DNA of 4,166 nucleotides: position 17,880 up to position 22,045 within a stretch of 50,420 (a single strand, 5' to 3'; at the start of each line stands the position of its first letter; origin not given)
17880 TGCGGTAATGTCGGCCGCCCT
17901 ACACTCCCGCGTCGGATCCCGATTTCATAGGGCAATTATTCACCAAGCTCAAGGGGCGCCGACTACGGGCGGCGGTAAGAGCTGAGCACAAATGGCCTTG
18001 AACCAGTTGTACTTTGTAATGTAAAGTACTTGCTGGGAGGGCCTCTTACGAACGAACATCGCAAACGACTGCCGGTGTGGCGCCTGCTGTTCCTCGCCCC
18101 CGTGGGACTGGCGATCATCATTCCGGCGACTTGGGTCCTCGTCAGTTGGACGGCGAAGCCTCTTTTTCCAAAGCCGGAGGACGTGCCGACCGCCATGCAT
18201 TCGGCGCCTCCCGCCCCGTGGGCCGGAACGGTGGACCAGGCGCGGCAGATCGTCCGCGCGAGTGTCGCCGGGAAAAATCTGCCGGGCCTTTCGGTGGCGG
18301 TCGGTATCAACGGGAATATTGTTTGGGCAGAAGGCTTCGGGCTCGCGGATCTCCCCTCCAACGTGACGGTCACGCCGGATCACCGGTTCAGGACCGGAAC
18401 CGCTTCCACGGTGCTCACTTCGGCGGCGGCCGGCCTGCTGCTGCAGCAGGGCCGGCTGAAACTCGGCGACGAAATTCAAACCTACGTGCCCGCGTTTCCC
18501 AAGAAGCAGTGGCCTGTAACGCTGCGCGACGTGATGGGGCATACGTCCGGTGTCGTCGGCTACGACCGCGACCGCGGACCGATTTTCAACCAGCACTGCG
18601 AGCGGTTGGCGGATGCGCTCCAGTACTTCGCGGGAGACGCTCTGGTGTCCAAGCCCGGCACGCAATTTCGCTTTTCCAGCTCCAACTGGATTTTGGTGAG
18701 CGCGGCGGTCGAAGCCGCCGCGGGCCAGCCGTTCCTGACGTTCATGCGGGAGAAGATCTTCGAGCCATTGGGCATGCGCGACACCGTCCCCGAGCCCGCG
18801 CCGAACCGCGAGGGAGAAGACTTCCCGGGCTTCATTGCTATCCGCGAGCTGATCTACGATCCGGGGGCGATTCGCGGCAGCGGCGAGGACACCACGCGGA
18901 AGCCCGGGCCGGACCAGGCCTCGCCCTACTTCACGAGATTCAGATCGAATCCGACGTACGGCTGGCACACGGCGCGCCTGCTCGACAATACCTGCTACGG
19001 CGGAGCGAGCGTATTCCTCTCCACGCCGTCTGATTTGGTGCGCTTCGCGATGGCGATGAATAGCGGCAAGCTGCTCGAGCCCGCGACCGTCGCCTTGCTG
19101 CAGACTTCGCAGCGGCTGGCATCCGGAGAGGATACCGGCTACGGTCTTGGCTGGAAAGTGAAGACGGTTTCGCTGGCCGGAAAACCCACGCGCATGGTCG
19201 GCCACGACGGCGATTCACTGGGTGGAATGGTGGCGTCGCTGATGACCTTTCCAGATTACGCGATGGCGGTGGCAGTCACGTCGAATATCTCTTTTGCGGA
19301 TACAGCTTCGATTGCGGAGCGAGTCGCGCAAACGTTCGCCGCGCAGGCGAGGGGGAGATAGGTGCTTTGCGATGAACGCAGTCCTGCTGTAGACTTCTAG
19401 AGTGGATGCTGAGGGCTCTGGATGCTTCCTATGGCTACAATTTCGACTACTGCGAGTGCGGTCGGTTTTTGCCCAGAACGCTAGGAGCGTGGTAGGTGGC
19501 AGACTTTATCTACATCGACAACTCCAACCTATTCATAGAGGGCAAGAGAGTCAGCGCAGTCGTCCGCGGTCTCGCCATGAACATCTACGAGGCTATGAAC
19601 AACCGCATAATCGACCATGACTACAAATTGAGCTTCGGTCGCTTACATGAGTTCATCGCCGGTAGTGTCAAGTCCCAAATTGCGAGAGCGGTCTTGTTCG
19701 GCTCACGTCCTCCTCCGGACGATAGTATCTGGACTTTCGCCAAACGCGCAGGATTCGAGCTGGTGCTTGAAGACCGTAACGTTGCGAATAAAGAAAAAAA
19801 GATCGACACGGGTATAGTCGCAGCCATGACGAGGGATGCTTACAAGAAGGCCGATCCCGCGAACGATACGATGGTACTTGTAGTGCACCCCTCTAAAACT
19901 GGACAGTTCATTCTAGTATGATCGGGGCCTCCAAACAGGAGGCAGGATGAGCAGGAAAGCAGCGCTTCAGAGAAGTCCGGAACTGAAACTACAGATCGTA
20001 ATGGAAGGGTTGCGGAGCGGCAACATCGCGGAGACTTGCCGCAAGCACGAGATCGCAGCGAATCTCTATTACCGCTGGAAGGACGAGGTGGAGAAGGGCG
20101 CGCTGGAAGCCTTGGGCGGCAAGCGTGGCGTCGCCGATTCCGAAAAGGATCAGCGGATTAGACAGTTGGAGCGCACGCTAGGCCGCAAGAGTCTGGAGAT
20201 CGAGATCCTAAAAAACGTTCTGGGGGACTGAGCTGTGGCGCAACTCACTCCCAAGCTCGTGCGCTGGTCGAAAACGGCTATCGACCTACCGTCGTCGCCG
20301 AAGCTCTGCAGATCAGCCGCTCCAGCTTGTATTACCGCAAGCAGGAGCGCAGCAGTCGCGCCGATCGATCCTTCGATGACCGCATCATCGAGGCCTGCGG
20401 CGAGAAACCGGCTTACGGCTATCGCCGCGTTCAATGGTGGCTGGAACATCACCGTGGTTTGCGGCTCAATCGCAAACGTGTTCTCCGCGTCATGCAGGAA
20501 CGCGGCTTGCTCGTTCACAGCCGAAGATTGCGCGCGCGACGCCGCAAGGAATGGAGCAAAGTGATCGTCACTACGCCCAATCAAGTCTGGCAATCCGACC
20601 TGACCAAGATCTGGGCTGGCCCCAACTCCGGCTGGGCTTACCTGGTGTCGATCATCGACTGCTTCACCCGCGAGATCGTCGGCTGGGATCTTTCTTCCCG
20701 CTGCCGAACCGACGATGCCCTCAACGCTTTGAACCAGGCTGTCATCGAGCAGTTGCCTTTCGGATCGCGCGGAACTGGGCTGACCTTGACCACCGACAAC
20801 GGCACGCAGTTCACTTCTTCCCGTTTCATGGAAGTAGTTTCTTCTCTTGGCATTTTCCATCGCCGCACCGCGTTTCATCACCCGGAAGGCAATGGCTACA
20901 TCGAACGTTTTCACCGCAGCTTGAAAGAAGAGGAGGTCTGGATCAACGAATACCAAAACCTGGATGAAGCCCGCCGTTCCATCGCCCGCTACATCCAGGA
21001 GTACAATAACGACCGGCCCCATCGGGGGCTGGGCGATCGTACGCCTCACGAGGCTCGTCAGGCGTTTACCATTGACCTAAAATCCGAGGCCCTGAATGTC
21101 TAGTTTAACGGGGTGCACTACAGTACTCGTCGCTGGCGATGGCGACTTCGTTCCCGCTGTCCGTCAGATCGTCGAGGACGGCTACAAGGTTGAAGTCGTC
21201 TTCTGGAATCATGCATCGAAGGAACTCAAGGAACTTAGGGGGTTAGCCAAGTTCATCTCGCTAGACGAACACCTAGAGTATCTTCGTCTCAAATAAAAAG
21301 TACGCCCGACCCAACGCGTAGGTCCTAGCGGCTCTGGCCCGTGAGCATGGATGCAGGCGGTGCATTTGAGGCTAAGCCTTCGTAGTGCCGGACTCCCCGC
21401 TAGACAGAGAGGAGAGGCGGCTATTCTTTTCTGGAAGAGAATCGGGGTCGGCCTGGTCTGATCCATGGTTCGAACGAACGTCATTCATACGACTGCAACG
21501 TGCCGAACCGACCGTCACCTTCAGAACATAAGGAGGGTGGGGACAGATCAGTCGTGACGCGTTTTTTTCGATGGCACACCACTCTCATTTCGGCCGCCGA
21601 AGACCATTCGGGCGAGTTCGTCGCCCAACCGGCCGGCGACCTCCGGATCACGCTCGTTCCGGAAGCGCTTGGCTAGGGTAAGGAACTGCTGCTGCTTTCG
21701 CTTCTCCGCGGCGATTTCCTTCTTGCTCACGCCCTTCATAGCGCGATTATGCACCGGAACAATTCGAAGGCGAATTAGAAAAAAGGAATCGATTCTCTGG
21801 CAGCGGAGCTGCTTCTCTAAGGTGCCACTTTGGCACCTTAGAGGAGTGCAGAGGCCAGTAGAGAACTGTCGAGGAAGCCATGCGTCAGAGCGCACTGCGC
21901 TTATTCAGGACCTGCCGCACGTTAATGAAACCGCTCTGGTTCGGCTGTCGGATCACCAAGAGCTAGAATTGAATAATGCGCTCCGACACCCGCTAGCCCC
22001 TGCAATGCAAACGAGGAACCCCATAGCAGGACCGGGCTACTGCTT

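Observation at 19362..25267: Lower-GC 5.9-kb accessory island: candidate undescribed RNase/membrane-protein (defence- or toxin-type) locus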

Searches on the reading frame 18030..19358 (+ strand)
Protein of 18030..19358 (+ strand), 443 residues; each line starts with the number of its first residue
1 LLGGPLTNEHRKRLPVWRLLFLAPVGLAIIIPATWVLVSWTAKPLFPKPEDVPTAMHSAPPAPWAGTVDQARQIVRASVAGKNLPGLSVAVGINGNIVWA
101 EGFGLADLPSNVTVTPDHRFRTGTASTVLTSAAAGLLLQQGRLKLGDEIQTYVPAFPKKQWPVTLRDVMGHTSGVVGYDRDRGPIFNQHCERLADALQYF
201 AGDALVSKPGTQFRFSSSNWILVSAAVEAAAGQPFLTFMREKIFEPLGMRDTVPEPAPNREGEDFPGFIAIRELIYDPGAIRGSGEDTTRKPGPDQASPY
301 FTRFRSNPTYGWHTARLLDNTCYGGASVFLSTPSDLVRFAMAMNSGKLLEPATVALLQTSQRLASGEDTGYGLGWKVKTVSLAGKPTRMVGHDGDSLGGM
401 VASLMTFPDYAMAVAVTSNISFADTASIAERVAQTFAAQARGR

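Call 10: search_protein_families(library=pfam, max_evalue=0.1, proteins=[window:18030-19358:+])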
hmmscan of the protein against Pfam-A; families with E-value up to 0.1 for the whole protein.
window:18030-19358:+ (443 aa): 1 family
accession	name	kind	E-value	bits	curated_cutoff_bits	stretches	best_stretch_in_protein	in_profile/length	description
PF00144.29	Beta-lactamase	-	2.9e-58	198.1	27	1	72-432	2-324/329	Beta-lactamase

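Call 24: find_related_loci(query=window:18030-19358:+, collection=genome_contigs, flank=10000)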
Query window:18030-19358:+ (443 aa) in genome_contigs; peptide patterns used: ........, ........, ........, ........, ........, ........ (x = any residue, [..] = any of these).
38 stretches matched a pattern; 6 encode a relative of the query (tblastn E <= 1e-3); 6 distinct loci.
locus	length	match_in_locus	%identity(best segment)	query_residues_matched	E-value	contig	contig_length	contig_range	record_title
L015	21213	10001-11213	57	8-441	1e-137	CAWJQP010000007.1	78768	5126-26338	MAG: Bryobacteraceae bacterium isolate MFD02840.bin.3.640 genome assembly, contig: contig_110439, whole genome shotgun s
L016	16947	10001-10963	28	66-377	4e-19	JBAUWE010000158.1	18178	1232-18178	MAG: Terriglobia bacterium isolate MFD09702_ilm_asm_bin32 k127_176710, whole genome shotgun sequence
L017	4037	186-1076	27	75-367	3e-18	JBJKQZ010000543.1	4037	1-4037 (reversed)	MAG: Terriglobia bacterium isolate Bin_47 S1Ck127_383476_flag_0_multi_2.9949_len_4037, whole genome shotgun sequence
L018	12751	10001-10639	25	67-252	3e-18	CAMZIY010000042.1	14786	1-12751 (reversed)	MAG TPA_asm: uncultured Clostridia bacterium isolate SRR10912537_bin.2_metaWRAP_v1.3_MAG genome assembly, contig: ERZ142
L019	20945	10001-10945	27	75-377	4e-18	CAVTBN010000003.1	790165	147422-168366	MAG: uncultured Acidobacteriota bacterium isolate MFD02416.bin.1.244 genome assembly, contig: contig_14989, whole genome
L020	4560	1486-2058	30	94-261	8e-14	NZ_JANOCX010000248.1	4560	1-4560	MAG: Phenylobacterium sp. isolate VAR_17_metabat_257 VAR_17_k141_1016845, whole genome shotgun sequence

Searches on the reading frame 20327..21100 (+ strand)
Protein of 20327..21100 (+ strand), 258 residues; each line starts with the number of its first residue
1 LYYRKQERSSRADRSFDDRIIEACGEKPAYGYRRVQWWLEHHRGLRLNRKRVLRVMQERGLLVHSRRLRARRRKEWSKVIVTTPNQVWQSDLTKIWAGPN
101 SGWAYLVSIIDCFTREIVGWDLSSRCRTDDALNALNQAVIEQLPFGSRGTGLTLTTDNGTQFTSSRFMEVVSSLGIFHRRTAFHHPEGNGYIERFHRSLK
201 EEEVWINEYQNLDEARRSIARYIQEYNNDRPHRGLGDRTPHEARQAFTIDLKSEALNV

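Call 10: search_protein_families(library=pfam, max_evalue=0.1, proteins=[window:20327-21100:+])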
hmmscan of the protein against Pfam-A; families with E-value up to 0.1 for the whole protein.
window:20327-21100:+ (258 aa): 5 families
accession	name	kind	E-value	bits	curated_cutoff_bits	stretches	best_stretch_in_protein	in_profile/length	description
PF00665.32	rve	-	4.4e-21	75.5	32.6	1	83-186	3-102/102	Integrase core domain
PF13683.12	rve_3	-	3e-18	65.8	26.5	1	175-240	2-67/67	Integrase core domain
PF13276.12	HTH_21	-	6.6e-10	39.5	28.1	1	16-67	6-58/60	HTH-like domain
PF13333.12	rve_2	-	2.4e-07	31.2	22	1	193-244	1-52/56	Integrase core domain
PF13610.12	DDE_Tnp_IS240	-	0.014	16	27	1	102-220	16-127/139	DDE domain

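Call 73: search_protein_families(library=ncbifam, max_evalue=0.1, proteins=[window:20327-21100:+])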
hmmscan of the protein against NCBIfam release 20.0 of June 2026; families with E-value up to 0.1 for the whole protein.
window:20327-21100:+ (258 aa): 7 families
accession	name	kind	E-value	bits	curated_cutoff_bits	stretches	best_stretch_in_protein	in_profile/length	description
NF033516.0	transpos_IS3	equivalog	9e-65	219.3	160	1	2-244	117-369/369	IS3 family transposase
NF033577.2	transpos_IS481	equivalog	2.2e-47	161.9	224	1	4-243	51-283/284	IS481 family transposase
NF006918.0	PRK09409.1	subfamily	1.1e-20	74.4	597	1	15-243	51-284/301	IS2 transposase TnpB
NF033594.2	transpos_ISNCY_2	equivalog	7.7e-06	25.3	250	1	6-229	49-280/368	ISNCY family transposase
NF033545.0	transpos_IS630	equivalog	0.00019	21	100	1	101-227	180-299/299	IS630 family transposase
NF033587.1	transpos_IS6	equivalog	0.00034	20.4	125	1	83-227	66-199/202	IS6 family transposase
NF033546.1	transpos_IS21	equivalog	0.0022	17.6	160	1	164-242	202-280/294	IS21 family transposase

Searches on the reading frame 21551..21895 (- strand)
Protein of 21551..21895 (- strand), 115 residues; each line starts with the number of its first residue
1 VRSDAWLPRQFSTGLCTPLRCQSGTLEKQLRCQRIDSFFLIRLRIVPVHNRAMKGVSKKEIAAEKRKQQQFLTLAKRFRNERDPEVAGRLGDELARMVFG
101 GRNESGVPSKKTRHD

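Call 82: list_cluster_members(proteins=[window:21551-21739:-, window:21551-21895:-, window:19496-19918:+, window:21096-21293:+, window:25271-26338:-, window:18030-19358:+, window:20327-21100:+, window:19947-20228:+])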
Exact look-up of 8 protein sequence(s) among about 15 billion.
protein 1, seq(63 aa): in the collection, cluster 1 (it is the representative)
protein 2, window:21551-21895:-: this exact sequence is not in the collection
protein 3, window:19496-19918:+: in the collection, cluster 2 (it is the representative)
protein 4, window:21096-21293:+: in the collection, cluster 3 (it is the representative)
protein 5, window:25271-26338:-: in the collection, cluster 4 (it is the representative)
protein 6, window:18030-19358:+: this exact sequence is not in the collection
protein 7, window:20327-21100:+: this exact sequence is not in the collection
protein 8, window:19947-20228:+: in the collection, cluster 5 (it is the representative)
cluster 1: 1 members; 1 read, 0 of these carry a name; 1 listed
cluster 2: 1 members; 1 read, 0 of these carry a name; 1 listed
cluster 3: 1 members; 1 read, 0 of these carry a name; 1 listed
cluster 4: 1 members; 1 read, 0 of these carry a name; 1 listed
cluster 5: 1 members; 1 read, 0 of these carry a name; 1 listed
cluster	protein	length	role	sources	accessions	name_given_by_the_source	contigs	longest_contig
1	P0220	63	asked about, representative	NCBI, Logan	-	-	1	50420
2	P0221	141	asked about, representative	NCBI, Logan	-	-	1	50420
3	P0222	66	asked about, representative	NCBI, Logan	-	-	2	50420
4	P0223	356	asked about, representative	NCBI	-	-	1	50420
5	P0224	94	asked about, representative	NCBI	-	-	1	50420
